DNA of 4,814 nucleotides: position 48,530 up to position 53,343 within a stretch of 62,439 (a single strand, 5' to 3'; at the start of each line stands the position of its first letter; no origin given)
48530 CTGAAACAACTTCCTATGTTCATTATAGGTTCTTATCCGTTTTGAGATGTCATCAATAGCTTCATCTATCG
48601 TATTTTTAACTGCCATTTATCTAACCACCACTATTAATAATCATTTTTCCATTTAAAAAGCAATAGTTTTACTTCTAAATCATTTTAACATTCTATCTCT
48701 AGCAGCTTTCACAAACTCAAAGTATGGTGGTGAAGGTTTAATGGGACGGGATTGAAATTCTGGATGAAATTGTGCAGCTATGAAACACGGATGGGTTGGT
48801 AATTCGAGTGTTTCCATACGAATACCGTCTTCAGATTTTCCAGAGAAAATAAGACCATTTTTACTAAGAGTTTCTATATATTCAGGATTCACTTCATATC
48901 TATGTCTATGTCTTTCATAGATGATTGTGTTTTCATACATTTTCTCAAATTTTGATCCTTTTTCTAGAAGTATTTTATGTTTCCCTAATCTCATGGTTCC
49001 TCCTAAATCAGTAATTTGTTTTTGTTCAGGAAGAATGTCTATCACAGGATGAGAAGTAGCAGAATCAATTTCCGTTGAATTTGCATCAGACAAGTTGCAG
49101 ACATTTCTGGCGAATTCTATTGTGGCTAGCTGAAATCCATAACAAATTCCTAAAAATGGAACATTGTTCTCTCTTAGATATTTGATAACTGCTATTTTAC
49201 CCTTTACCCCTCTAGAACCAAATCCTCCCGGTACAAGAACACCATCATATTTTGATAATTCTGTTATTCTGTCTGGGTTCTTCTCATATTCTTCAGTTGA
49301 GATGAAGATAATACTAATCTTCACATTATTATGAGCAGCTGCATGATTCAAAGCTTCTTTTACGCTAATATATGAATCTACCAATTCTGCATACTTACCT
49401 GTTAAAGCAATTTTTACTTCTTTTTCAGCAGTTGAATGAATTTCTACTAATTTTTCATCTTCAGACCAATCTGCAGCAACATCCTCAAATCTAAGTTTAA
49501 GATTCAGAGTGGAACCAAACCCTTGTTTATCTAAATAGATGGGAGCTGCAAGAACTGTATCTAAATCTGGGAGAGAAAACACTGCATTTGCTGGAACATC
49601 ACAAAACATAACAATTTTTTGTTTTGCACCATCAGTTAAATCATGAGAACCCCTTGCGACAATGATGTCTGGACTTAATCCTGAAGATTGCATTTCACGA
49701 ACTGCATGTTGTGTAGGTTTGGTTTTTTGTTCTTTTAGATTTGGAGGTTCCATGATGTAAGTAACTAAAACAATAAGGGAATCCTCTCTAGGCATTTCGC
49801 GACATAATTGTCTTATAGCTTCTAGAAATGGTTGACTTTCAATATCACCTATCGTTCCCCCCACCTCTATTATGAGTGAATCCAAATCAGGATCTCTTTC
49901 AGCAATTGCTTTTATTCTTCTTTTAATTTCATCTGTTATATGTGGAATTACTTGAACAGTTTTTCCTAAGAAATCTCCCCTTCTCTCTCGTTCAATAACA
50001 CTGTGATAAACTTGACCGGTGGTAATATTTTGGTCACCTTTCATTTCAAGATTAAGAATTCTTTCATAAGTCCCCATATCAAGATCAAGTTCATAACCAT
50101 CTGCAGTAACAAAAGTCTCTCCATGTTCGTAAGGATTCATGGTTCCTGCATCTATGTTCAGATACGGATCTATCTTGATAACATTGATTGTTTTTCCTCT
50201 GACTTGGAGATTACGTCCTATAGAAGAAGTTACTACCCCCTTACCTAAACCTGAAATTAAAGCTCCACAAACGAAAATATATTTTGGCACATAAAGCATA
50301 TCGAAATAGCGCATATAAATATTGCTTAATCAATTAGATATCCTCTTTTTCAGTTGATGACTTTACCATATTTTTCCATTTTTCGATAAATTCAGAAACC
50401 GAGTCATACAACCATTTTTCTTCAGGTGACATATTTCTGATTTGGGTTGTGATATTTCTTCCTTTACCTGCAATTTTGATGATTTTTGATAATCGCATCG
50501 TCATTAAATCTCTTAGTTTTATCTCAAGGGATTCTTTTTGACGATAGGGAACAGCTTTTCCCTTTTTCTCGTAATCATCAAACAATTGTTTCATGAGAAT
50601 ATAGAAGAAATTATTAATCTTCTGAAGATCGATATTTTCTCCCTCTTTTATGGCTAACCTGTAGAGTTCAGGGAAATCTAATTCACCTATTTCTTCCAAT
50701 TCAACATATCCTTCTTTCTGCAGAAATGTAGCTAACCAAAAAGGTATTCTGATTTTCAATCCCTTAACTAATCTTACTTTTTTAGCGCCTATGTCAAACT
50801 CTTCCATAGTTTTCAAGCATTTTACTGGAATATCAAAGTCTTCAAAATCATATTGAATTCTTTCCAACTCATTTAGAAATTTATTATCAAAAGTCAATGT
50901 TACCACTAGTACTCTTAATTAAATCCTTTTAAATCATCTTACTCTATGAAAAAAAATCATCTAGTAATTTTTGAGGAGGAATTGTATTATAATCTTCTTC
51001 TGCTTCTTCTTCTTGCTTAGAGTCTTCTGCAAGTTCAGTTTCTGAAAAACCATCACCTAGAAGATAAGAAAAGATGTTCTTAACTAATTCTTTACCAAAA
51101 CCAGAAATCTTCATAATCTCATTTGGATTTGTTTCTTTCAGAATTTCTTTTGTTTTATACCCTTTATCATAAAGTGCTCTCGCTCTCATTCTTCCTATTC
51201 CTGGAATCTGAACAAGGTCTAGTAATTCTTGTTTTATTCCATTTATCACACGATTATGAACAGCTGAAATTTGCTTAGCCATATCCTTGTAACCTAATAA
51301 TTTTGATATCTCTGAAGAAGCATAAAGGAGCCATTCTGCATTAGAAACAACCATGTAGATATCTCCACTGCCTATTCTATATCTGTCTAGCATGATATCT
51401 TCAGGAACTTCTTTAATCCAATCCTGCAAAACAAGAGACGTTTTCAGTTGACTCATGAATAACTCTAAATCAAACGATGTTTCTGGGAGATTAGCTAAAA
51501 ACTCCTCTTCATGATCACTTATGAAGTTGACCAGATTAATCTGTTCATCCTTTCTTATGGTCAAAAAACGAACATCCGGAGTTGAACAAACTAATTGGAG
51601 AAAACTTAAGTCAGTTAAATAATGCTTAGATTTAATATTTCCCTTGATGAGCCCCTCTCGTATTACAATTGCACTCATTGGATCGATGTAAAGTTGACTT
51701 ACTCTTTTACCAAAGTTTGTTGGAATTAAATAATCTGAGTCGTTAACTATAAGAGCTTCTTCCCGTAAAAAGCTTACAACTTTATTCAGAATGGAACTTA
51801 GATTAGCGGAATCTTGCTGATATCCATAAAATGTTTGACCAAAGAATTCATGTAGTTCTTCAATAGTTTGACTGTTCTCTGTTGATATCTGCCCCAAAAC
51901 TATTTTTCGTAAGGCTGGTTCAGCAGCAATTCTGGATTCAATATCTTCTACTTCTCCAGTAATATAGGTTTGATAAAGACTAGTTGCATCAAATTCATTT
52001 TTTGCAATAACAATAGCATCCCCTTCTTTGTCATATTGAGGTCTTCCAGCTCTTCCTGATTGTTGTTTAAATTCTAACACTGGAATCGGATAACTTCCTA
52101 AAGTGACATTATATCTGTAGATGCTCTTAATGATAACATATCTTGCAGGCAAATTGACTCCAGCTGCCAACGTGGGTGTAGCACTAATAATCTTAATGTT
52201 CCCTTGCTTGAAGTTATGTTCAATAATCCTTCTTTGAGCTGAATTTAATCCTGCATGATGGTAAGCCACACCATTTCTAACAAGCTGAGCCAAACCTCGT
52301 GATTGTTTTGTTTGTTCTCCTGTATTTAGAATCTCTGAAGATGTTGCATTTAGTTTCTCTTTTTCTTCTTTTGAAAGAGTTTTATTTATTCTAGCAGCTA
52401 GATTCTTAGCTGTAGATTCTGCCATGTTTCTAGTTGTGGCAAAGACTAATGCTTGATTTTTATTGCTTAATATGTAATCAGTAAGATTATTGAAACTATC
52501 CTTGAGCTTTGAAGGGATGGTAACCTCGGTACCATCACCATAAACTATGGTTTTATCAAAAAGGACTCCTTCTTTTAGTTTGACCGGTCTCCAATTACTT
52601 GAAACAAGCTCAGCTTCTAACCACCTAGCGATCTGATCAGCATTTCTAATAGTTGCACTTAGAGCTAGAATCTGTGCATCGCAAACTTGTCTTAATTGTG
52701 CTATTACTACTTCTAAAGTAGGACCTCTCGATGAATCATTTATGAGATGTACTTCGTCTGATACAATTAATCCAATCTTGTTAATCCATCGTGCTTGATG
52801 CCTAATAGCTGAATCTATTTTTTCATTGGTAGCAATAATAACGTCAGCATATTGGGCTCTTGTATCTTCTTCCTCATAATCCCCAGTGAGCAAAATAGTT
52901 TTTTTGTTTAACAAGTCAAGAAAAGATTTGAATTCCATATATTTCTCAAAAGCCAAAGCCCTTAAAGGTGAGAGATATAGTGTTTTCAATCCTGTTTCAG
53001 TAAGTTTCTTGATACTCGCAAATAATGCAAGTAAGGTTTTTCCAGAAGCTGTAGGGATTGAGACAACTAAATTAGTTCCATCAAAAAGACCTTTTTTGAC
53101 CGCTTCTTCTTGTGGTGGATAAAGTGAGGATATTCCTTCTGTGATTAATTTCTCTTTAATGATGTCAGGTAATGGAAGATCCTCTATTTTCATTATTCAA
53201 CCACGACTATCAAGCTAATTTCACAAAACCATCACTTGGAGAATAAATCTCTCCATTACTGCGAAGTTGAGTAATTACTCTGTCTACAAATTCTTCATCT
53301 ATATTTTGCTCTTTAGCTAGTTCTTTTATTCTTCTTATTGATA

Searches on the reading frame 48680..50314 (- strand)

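Call 59: search_protein_families(library=pfam, proteins=[window:48680-50314:-], max_evalue=0.001)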
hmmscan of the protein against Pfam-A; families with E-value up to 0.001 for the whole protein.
window:48680-50314:- (544 aa): 3 families
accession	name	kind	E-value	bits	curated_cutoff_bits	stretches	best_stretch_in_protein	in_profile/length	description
PF06418.20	CTP_synth_N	-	4.6e-107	357.7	26.1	1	11-274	1-263/265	CTP synthase N-terminus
PF00117.34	GATase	-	1.5e-40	139.3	22.8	1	311-536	2-189/190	Glutamine amidotransferase class-I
PF07722.19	Peptidase_C26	-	1.6e-08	35.1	20.5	1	373-519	94-219/219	Peptidase C26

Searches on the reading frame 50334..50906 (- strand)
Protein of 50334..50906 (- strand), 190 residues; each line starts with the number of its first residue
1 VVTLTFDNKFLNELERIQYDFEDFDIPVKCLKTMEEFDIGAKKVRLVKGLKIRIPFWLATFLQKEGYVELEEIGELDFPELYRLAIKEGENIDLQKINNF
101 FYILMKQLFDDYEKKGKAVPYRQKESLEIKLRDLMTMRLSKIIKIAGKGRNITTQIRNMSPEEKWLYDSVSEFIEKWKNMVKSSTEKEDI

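Call 59: search_protein_families(library=pfam, proteins=[window:50334-50906:-], max_evalue=0.001)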
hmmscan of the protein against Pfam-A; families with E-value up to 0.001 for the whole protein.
window:50334-50906:- (190 aa): 1 family
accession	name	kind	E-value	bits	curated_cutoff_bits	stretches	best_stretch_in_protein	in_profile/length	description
PF05916.17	Sld5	-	3.2e-07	30.9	22.3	1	89-180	14-100/102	GINS complex protein helical bundle domain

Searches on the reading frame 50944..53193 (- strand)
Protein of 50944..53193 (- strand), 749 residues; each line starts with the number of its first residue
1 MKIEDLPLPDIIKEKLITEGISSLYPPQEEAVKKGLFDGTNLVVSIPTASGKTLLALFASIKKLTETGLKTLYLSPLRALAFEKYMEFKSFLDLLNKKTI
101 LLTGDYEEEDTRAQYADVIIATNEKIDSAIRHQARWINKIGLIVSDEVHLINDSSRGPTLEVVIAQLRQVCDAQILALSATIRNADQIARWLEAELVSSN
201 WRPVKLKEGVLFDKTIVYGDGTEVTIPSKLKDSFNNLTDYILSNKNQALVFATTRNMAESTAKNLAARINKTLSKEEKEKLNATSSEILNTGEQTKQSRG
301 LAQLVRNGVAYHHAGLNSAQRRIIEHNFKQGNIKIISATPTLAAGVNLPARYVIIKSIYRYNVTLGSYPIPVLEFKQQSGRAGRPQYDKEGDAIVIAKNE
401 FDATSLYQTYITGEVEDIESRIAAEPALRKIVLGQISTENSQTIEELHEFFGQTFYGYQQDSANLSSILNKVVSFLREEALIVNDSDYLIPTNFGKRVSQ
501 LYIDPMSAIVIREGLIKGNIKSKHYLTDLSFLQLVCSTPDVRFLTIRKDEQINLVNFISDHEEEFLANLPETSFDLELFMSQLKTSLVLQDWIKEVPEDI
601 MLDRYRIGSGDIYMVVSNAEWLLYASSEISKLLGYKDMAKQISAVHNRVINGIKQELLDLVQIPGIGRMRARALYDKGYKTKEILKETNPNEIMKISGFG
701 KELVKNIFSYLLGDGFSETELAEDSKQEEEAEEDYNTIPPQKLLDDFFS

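Call 59: search_protein_families(library=pfam, proteins=[window:50944-53193:-], max_evalue=0.001)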
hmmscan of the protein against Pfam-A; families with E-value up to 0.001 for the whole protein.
window:50944-53193:- (749 aa): 8 families
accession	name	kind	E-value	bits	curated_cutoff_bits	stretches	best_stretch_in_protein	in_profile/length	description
PF21280.2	Helicase_dom4_arc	-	1.3e-33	115.9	27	1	530-652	2-125/125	Archaeal helicase, domain 4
PF00270.35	DEAD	-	1.8e-33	116.1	26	1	26-186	2-165/167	DEAD/DEAH box helicase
PF04851.21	ResIII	-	2.2e-12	47.7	22.5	1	23-183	3-163/164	Type III restriction enzyme, res subunit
PF00271.37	Helicase_C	-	7.4e-12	45.9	23.5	1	307-385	40-109/110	Helicase conserved C-terminal domain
PF14520.12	HHH_5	-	4.8e-10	40.2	27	1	658-707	2-51/57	Helix-hairpin-helix domain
PF22527.2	DEXQc_Suv3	-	6.7e-08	32.7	27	1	47-161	21-115/154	DEXQ-box helicase domain of Suv3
PF25453.1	DUF7898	-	0.00022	22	27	1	656-696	2-42/80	Domain of unknown function (DUF7898)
PF20470.4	HTH_61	-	0.00091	20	24.3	0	409-482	17-91/92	Helix-turn-helix domain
